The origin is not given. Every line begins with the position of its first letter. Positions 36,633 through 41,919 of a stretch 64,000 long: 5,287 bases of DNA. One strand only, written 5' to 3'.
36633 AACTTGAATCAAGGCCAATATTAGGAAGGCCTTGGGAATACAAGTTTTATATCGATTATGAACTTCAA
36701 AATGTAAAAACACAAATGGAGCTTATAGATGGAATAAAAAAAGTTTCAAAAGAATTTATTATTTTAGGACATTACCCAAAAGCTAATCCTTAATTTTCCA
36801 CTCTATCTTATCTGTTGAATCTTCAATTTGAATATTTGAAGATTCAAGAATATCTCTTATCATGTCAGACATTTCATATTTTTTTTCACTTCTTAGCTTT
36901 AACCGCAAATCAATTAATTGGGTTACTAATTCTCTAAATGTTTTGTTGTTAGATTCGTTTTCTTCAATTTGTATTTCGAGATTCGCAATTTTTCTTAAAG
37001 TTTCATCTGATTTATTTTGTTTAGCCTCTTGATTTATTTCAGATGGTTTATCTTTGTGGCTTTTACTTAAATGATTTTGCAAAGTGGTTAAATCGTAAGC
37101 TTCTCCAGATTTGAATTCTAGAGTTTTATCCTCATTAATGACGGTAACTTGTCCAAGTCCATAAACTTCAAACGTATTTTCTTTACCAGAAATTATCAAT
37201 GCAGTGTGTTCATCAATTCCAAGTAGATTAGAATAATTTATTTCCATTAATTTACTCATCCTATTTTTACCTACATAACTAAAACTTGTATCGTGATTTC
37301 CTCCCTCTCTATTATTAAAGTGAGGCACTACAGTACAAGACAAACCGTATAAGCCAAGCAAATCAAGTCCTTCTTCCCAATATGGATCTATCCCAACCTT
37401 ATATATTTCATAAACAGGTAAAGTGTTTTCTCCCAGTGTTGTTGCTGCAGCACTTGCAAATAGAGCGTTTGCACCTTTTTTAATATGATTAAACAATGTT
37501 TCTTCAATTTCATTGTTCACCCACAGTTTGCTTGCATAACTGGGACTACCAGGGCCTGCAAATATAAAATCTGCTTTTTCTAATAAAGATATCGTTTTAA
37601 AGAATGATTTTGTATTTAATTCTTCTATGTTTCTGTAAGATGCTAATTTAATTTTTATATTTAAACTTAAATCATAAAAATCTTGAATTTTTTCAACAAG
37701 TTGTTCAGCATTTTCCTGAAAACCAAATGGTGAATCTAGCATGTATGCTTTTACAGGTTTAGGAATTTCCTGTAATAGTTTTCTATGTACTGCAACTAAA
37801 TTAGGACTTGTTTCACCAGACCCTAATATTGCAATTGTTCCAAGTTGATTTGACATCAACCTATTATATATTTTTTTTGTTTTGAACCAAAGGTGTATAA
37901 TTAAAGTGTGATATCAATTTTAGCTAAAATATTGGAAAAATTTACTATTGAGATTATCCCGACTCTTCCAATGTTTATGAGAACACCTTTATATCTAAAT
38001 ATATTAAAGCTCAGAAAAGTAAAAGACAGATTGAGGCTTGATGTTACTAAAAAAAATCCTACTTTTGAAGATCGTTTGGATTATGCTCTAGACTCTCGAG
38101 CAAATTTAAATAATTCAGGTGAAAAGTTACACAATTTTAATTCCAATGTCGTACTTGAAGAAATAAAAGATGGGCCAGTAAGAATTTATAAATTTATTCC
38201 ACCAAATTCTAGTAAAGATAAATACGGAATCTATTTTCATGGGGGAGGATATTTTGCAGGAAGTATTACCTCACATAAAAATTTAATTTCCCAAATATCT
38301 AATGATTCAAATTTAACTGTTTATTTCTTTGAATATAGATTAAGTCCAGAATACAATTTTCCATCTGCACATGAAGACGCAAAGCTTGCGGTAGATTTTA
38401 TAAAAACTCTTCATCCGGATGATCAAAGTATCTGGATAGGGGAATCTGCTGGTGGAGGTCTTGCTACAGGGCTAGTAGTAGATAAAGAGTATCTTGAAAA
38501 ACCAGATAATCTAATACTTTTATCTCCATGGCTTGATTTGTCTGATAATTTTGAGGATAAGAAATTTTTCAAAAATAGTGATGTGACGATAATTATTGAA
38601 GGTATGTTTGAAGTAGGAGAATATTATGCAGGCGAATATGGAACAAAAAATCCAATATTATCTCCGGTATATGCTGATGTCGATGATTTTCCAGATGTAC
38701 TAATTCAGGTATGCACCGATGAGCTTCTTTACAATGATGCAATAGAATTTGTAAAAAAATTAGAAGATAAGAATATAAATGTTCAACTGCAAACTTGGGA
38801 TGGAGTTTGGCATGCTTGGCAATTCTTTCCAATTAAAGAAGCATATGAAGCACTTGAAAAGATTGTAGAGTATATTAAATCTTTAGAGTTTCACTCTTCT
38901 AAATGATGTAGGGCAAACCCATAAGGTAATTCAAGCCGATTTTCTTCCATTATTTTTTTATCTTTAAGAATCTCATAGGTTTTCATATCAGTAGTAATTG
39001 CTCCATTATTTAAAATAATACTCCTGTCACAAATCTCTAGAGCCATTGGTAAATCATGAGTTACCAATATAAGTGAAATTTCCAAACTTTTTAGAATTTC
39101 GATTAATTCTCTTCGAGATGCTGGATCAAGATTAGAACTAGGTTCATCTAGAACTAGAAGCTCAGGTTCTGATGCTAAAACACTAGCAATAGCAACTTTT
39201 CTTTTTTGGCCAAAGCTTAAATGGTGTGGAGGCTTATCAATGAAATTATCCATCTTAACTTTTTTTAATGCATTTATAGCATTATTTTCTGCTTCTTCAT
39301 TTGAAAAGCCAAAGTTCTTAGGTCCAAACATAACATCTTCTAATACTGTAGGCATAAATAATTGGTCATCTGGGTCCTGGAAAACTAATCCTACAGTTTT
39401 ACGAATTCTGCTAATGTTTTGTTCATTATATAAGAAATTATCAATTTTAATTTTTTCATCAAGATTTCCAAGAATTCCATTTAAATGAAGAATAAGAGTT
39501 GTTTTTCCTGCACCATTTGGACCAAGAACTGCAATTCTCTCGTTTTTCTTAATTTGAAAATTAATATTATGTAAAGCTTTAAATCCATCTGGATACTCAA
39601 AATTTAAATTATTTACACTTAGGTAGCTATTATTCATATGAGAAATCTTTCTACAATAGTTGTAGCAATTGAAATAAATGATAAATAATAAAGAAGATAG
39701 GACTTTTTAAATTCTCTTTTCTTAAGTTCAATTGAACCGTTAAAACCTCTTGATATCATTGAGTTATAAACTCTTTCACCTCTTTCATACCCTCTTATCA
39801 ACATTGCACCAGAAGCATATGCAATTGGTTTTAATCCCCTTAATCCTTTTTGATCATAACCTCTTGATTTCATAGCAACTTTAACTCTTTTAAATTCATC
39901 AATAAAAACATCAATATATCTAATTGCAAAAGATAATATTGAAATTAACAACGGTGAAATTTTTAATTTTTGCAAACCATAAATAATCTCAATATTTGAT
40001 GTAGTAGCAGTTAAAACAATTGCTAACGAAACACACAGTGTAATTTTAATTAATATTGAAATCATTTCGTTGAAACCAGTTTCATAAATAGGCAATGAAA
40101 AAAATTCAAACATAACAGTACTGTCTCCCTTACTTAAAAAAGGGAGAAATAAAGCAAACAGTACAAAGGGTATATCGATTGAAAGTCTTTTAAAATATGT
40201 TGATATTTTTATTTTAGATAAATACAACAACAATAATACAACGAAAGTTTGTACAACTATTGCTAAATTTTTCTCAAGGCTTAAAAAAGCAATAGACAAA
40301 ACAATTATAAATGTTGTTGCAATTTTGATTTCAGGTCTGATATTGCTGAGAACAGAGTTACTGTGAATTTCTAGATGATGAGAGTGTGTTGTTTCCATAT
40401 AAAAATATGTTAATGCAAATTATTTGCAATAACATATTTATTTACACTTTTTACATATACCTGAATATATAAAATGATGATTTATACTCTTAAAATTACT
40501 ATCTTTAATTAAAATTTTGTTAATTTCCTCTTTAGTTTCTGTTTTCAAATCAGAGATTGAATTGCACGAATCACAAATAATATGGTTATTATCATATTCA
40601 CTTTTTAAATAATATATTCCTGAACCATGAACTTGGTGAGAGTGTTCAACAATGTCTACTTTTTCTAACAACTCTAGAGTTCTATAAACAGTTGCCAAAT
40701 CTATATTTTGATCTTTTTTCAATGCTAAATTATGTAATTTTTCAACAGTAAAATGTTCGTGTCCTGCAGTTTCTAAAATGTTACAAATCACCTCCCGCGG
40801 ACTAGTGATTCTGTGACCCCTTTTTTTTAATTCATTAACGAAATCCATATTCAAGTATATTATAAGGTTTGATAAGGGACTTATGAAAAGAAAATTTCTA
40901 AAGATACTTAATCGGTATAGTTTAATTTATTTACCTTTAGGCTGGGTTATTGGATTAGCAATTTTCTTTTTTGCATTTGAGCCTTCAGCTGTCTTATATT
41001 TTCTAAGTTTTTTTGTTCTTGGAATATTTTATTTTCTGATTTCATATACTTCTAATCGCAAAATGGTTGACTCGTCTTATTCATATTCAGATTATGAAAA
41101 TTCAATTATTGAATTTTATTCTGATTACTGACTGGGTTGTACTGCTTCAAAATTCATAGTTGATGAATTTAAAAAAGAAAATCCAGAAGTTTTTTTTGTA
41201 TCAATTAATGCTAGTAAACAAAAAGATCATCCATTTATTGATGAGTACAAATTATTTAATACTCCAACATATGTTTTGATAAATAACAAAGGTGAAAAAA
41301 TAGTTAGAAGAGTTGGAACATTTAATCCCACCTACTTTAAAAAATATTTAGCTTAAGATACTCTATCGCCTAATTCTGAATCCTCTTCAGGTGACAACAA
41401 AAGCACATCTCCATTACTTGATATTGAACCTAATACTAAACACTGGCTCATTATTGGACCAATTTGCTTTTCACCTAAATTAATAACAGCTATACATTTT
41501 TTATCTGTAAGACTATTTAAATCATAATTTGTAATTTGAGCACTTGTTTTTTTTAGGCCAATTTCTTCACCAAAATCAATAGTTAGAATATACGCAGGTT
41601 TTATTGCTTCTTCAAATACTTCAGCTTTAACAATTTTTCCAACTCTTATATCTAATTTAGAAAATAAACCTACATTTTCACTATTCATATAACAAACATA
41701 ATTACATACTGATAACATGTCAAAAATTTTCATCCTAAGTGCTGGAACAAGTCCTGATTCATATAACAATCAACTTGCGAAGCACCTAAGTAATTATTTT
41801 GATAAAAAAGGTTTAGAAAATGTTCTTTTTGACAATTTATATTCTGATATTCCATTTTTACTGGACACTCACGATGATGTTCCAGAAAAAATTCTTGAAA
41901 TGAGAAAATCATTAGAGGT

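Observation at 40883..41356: Thioredoxin-fold membrane protein with an in-frame TGA at the catalytic position: candidate selenocysteine (U-L-G-C) protein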

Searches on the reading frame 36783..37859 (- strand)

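Call 45: search_protein_families(library=ncbifam, proteins=[window:36783-37859:-], max_evalue=0.01)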
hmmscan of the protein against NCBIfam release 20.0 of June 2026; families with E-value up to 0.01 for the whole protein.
window:36783-37859:- (358 aa): 3 families
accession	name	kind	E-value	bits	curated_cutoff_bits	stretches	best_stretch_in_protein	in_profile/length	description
TIGR02069.1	cyanophycinase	equivalog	8.9e-07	28.6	126.6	1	213-255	188-220/250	cyanophycinase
NF011108.0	PRK14536.1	equivalog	0.00029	19.8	780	1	305-355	438-488/490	cysteine--tRNA ligase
TIGR00435.1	cysS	equivalog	0.0007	18.8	340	1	258-354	371-463/466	cysteine--tRNA ligase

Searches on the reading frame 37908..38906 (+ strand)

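Call 45: search_protein_families(library=ncbifam, proteins=[window:37908-38906:+], max_evalue=0.01)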
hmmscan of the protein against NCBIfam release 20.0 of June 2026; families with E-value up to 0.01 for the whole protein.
window:37908-38906:+ (332 aa): 9 families
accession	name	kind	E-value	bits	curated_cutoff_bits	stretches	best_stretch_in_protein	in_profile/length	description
NF058651.1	GESAG_HSLs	subfamily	2.2e-54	184.5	430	1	77-310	40-276/296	GESAG motif subfamily hormone-sensitive lipase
NF058653.1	LipP1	equivalog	4.6e-30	104.5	350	1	67-321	36-298/300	LipP1 family hormone-sensitive lipase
NF058649.1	GTSAG_HSLs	subfamily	3.4e-29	102.2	380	1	75-324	61-309/312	GTSAG motif subfamily hormone-sensitive lipase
NF007547.0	PRK10162.1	equivalog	9.9e-16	57.6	389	1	50-322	34-314/321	acetyl esterase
NF058650.1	GCSAG_HSLs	subfamily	5.7e-13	49.1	410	1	104-323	85-309/314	GCSAG motif subfamily hormone-sensitive lipase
NF033149.0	CHL_hydrolase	equivalog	3.7e-11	42.5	500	1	103-192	74-168/310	chloramphenicol hydrolase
NF052352.1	TriaclglyLipLipYMycb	equivalog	1.3e-09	37.7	450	1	176-307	261-380/397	triacylglycerol lipase LipY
NF042968.1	AcxylEst_AxeA1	equivalog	1.1e-05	23.9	700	1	79-213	24-161/459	acetylxylan esterase AxeA1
NF058665.1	HaHSL_fam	equivalog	0.00065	19.1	320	1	90-198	47-153/260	hormone-sensitive lipase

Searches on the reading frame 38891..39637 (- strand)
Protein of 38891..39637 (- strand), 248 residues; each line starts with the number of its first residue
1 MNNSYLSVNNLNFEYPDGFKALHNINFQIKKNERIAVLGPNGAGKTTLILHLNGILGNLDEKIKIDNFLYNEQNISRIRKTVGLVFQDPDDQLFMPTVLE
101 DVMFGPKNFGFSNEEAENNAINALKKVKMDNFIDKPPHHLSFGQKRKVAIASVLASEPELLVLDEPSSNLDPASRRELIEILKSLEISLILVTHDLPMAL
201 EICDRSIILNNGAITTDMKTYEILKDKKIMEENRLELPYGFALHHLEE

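Call 45: search_protein_families(library=ncbifam, proteins=[window:38891-39637:-], max_evalue=0.01)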
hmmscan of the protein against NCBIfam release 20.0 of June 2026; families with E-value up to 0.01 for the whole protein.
window:38891-39637:- (248 aa): 192 families (the best 25 are shown)
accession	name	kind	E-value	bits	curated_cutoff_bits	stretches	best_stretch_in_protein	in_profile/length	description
TIGR04521.1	ECF_ATPase_2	equivalog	4.4e-71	239.2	330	1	7-241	2-250/279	energy-coupling factor transporter ATPase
TIGR04520.1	ECF_ATPase_1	equivalog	2.2e-68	230.6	315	1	7-244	2-244/269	energy-coupling factor transporter ATPase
NF010157.0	PRK13636.1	equivalog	6.5e-63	212.6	463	1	1-239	1-245/285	cobalt transporter ATP-binding subunit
NF010171.0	PRK13652.1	equivalog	5.5e-62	209.4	476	1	7-239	5-241/277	cobalt transporter ATP-binding subunit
NF010156.0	PRK13635.1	equivalog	6.6e-62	209.2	392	1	1-244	1-248/279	energy-coupling factor ABC transporter ATP-binding protein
NF010170.0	PRK13651.1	equivalog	2.5e-60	204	432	2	73-237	98-266/308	cobalt transporter ATP-binding subunit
TIGR01166.1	cbiO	subfamily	7e-57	192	211.8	1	15-198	1-189/190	cobalt ABC transporter, ATP-binding protein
NF010155.0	PRK13634.1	equivalog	1.7e-55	188.3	413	1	18-243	19-253/290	energy-coupling factor ABC transporter ATP-binding protein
NF010158.0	PRK13637.1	equivalog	7.4e-55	186.1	390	1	8-238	5-247/287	energy-coupling factor transporter ATPase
NF010153.0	PRK13631.1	equivalog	1e-50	172.6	463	1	6-238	22-278/320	cobalt transporter ATP-binding subunit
NF010167.0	PRK13648.1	subfamily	2e-48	165.1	241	1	2-243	4-249/269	energy-coupling factor transporter ATPase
NF010166.0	PRK13646.1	equivalog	1.3e-47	162.5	458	1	16-239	17-249/286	energy-coupling factor transporter ATPase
TIGR00972.1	3a0107s01c2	equivalog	1.2e-39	136.1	343.2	1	6-228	2-235/248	phosphate ABC transporter ATP-binding protein PstB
NF007027.0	PRK09493.1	equivalog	1.5e-38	132.5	379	1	20-227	15-227/240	glutamine ABC transporter ATP-binding protein GlnQ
TIGR02315.1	ABC_phnC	equivalog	2e-38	132.2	266.1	1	6-225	2-235/243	phosphonate ABC transporter ATP-binding protein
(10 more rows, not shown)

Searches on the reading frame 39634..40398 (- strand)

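Call 45: search_protein_families(library=ncbifam, proteins=[window:39634-40398:-], max_evalue=0.01)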
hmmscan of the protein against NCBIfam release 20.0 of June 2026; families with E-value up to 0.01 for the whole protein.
window:39634-40398:- (254 aa): 2 families
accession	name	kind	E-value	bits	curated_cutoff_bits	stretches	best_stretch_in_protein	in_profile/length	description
TIGR02454.1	ECF_T_CbiQ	equivalog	6.7e-39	133.8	111.8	1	20-217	1-200/200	cobalt ECF transporter T component CbiQ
NF012029.0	PRK15485.1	equivalog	6.5e-06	26.3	303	1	19-202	15-197/225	energy-coupling factor ABC transporter transmembrane protein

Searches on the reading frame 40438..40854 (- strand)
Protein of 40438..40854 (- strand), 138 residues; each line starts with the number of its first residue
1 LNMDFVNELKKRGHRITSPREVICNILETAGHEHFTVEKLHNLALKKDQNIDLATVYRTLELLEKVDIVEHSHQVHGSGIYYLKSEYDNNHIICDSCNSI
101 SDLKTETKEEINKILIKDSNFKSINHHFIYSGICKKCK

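Call 8: search_protein_families(library=pfam, proteins=[window:40438-40854:-], max_evalue=0.1)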
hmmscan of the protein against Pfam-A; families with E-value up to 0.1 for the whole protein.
window:40438-40854:- (138 aa): 5 families
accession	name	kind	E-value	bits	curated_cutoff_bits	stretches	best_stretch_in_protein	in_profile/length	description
PF01475.25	FUR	-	1.7e-26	93.2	23.1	1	11-128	1-118/121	Ferric uptake regulator family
PF12840.13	HTH_20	-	0.0056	17.1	27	1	30-71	14-50/51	Helix-turn-helix domain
PF20918.2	SPOCS_spoVID-N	-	0.006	16.9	27.1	1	42-128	8-87/132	SPOCS_spoVID-N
PF13439.12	Glyco_transf_4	-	0.023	15.2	28.5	1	3-84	9-90/170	Glycosyltransferase Family 4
PF13565.12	HTH_32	-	0.089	13.8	33.7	0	10-60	21-73/73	Homeodomain-like domain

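Call 45: search_protein_families(library=ncbifam, proteins=[window:40438-40854:-], max_evalue=0.01)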
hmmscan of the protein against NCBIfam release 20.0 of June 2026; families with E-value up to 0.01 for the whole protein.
window:40438-40854:- (138 aa): 8 families
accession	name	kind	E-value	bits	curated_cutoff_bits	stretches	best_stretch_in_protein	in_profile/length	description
NF051892.1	TransRegFurBacil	equivalog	2.8e-22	79.4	220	1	7-138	10-144/149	ferric iron uptake transcriptional regulator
NF006999.0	PRK09462.1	equivalog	1.6e-17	63.5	146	1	6-136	5-135/148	ferric iron uptake transcriptional regulator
NF052545.1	TransRegPerRClab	equivalog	8.4e-15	55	180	1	8-138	7-135/138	transcriptional regulator PerR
NF045678.1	TransRegIrrA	equivalog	1.8e-13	50.6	150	1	5-106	9-109/138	iron response transcriptional regulator IrrA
NF045677.1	FeRespRegIrr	equivalog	1.5e-12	47.7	170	1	8-107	3-101/127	Fur family transcriptional regulator Irr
NF051891.1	TransRegFurHelico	equivalog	6.6e-12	45.5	200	1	8-138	17-146/148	ferric iron uptake transcriptional regulator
NF047406.1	TransRegPerRTherm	equivalog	4e-10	40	200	1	14-138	4-126/130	manganese-dependent transcriptional regulator PerR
NF008646.0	PRK11639.1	equivalog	1e-06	28.5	167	1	11-138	19-147/171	zinc uptake transcriptional repressor Zur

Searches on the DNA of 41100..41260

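Call 77: search_rna_families(source=window, start=41100, end=41260, threshold=evalue, max_evalue=10)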
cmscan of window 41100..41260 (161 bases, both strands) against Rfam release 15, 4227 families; matches with E-value up to 10: 7.
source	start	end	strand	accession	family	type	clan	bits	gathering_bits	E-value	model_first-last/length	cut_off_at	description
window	41126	41216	+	RF01588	snoR13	Gene; snRNA; snoRNA; CD-box;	-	20.6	60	0.57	1-105/105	no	small nucleolar RNA snoR13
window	41100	41185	-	RF02368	Yfr21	Gene; sRNA;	-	17.2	100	0.98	1-87/205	3'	Cyanobacterial functional RNA 21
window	41174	41250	-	RF04342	Plastid-psbA-1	Cis-reg;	CL00153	16.5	54.3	5.7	1-114/114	no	Plastid-psbA-1 3UTR RNA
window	41146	41187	+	RF03050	RAGATH-25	Gene; sRNA;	-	13.8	49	0.37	1-50/50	no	RAGATH-25 RNA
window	41100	41168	+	RF01302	snoU36a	Gene; snRNA; snoRNA; CD-box;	CL00051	13.6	45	4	1-90/90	no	SnoRNA U36a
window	41195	41246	-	RF01211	SNORD124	Gene; snRNA; snoRNA; CD-box;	-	12.9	40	8.3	1-104/104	no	Small nucleolar RNA SNORD124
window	41237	41260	+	RF01125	sR4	Gene; snRNA; snoRNA; CD-box;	-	11.7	50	1.6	1-30/56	3'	Small nucleolar RNA sR4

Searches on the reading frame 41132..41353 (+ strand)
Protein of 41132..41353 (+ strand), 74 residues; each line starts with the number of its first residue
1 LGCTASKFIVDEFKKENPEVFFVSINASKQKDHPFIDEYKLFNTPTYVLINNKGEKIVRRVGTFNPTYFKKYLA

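Call 22: find_related_loci(query=A2, collection=genome_contigs, flank=10000)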
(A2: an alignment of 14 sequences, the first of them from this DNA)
Query A2 (74 aa) in genome_contigs; peptide patterns used: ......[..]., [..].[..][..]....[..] (x = any residue, [..] = any of these).
127 stretches matched a pattern; 49 encode a relative of the query (tblastn E <= 1e-3); 49 distinct loci.
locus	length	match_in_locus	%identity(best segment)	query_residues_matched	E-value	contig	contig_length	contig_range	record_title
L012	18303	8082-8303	99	1-74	9e-46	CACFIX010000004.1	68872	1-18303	uncultured Candidatus Actinomarina sp. isolate AG-410-M23 genome assembly, contig: AG-410-M23_NODE_4, whole genome shotg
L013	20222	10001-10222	95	1-74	5e-44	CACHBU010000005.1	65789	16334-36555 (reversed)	uncultured Candidatus Actinomarina sp. isolate AG-426-L21 genome assembly, contig: AG-426-L21_NODE_5, whole genome shotg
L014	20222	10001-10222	91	1-74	6e-43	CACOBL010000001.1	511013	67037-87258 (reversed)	MAG: uncultured Candidatus Actinomarina sp. isolate AH-287-M22 genome assembly, contig: AH-287-M22_NODE_1, whole genome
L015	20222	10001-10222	89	1-74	3e-41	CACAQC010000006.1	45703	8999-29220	uncultured Candidatus Actinomarina sp. isolate AG-349-A01 genome assembly, contig: AG-349-A01_NODE_6, whole genome shotg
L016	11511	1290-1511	89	1-74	3e-41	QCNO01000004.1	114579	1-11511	OCS155 cluster bacterium AG-426-D23 Ga0171674_104, whole genome shotgun sequence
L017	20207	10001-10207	87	1-69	6e-38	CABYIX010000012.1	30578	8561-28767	MAG: uncultured Candidatus Actinomarina sp. isolate AG-333-E10 genome assembly, contig: AG-333-E10_NODE_12, whole genome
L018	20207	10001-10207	86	1-69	2e-37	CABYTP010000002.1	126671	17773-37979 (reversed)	MAG: uncultured Candidatus Actinomarina sp. isolate AG-333-M17 genome assembly, contig: AG-333-M17_NODE_2, whole genome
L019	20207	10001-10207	83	1-69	4e-36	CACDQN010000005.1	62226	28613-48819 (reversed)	uncultured Candidatus Actinomarina sp. isolate AG-390-B19 genome assembly, contig: AG-390-B19_NODE_5, whole genome shotg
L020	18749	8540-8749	86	1-70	1e-35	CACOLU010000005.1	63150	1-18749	MAG: uncultured Candidatus Actinomarina sp. isolate AH-321-N21 genome assembly, contig: AH-321-N21_NODE_5, whole genome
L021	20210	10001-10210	86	1-70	1e-35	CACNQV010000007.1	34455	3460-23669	MAG: uncultured Candidatus Actinomarina sp. isolate AH-287-A16 genome assembly, contig: AH-287-A16_NODE_7, whole genome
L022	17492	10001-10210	81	1-70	2e-34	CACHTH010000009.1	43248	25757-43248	uncultured Candidatus Actinomarina sp. isolate AG-912-D06 genome assembly, contig: AG-912-D06_NODE_9, whole genome shotg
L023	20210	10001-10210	81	1-70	6e-34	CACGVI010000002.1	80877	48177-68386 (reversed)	uncultured Candidatus Actinomarina sp. isolate AG-910-M10 genome assembly, contig: AG-910-M10_NODE_2, whole genome shotg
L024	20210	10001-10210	81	1-70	4e-34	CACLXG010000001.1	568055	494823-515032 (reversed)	uncultured Candidatus Actinomarina sp. isolate AG-917-O09 genome assembly, contig: AG-917-O09_NODE_1, whole genome shotg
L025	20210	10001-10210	81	1-70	6e-34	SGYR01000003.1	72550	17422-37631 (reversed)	MAG: Candidatus Actinomarinales bacterium isolate MED-G97 Ca-Actinomarinales-MED-G97-C3, whole genome shotgun sequence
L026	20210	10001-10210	81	1-70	6e-34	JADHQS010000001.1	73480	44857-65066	MAG: Candidatus Actinomarina sp. isolate BS30m-G3 BS307-30m-C240, whole genome shotgun sequence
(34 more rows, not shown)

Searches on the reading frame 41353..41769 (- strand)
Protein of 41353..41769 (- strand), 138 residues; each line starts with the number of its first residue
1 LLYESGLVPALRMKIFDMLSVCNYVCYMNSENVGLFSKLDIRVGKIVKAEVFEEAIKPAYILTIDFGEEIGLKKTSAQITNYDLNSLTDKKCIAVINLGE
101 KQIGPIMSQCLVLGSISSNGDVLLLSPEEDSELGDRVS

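Call 8: search_protein_families(library=pfam, proteins=[window:41353-41769:-], max_evalue=0.1)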
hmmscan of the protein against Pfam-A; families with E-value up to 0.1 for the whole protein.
window:41353-41769:- (138 aa): 1 family
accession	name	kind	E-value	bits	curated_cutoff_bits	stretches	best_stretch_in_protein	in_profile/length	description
PF01588.26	tRNA_bind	-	1.2e-12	48.2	27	1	41-136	1-96/96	Putative tRNA binding domain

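Call 45: search_protein_families(library=ncbifam, proteins=[window:41353-41769:-], max_evalue=0.01)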
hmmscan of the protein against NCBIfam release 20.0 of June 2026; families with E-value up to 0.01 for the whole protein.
window:41353-41769:- (138 aa): 9 families
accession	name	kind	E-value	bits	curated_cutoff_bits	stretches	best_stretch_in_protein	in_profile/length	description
NF007494.0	PRK10089.1-3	equivalog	1.6e-36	124.6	109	1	33-137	6-111/112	tRNA-binding protein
TIGR02222.1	chap_CsaA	subfamily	8.3e-36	122.2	119.65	1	36-137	4-106/107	export-related chaperone CsaA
NF007493.0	PRK10089.1-2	equivalog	4.6e-34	116.8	160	1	36-137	9-111/112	tRNA-binding protein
NF007495.0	PRK10089.1-4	equivalog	3.8e-32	111.2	117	1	36-137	10-112/113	tRNA-binding protein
NF007496.0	PRK10089.1-5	equivalog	2.8e-26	91.9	171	1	34-137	5-108/109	chaperone CsaA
NF001100.0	PRK00133.1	equivalog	6.3e-14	51.4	587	1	33-137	573-675/676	methionine--tRNA ligase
TIGR00399.1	metG_C_term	equivalog_domain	2.8e-13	49.9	116.65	1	32-137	35-138/139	methionine--tRNA ligase subunit beta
NF007492.0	PRK10089.1-1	equivalog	1.2e-10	41.3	150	1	36-133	9-105/110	tRNA-binding protein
NF008900.0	PRK12267.1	equivalog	5.4e-09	35.1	598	1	35-137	547-647/648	methionine--tRNA ligase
